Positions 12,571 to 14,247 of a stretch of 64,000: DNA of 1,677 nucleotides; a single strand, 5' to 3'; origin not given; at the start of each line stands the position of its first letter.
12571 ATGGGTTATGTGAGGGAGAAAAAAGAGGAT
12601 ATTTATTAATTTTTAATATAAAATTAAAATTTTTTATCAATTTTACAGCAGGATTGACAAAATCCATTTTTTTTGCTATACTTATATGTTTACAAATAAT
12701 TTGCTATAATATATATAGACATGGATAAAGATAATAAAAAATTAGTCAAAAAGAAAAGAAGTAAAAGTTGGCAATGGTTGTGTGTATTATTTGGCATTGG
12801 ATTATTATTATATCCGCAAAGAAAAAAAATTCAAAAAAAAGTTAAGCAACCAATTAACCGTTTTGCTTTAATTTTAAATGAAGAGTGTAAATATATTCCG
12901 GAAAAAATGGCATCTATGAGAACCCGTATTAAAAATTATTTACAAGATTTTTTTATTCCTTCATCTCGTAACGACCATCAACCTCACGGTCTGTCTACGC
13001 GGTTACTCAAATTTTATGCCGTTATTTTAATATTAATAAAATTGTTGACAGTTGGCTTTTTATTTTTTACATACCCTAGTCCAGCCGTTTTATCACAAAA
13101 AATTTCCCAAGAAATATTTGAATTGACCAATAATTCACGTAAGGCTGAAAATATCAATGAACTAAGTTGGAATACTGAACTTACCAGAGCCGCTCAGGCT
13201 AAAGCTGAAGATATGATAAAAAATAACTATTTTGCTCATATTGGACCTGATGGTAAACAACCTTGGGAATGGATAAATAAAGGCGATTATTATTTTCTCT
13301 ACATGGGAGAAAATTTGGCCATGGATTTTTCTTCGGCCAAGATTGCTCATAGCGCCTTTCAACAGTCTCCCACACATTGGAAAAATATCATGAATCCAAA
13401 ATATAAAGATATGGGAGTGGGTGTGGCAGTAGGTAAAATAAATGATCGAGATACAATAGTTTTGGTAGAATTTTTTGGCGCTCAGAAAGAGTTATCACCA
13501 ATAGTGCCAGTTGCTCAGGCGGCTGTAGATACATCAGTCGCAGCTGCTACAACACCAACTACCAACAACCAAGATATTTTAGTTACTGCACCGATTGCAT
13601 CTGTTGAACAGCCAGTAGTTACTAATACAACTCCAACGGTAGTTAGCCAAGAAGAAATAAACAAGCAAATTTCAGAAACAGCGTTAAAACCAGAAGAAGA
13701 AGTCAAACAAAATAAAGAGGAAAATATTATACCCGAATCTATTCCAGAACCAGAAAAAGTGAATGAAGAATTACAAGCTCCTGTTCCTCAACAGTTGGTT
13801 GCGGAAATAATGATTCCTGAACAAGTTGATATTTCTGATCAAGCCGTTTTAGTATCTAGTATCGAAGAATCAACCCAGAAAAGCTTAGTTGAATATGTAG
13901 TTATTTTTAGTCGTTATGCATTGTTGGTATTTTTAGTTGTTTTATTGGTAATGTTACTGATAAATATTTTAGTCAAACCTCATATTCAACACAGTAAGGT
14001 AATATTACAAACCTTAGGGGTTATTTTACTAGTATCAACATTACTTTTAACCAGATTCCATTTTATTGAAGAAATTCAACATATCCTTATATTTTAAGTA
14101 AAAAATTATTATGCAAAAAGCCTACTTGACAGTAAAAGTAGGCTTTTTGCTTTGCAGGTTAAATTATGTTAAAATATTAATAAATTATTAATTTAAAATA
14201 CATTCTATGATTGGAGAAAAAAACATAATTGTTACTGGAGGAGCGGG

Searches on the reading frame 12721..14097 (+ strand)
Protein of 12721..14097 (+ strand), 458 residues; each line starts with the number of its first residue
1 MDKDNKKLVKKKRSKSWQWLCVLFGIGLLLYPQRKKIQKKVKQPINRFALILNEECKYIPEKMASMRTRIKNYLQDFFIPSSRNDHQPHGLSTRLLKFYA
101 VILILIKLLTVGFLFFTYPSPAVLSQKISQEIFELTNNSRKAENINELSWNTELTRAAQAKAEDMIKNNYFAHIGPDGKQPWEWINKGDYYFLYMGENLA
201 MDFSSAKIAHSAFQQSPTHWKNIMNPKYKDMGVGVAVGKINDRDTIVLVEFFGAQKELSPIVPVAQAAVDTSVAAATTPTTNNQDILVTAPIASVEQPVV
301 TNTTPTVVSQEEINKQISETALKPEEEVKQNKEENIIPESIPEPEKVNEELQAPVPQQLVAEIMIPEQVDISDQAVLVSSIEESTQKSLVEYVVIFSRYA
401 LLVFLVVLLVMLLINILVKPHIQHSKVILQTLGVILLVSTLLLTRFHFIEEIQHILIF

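Call 3: search_protein_families(library=pfam, proteins=[window:12721-14097:+], max_evalue=1)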
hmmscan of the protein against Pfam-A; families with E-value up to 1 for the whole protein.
window:12721-14097:+ (458 aa): 4 families
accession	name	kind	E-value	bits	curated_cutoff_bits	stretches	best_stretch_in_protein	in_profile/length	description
PF00188.32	CAP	-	3.8e-17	63.6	21.1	1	134-241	2-108/117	Cysteine-rich secretory protein family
PF10329.14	DUF2417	-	0.011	15.7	25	0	382-418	171-207/234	Region of unknown function (DUF2417)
PF07083.16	DUF1351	-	0.046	13.9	27.8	1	33-73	59-99/210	Protein of unknown function (DUF1351)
PF23448.1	CAP-like_CFAP184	-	0.082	13.5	27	0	126-240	6-126/131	CFAP184 CAP-like domain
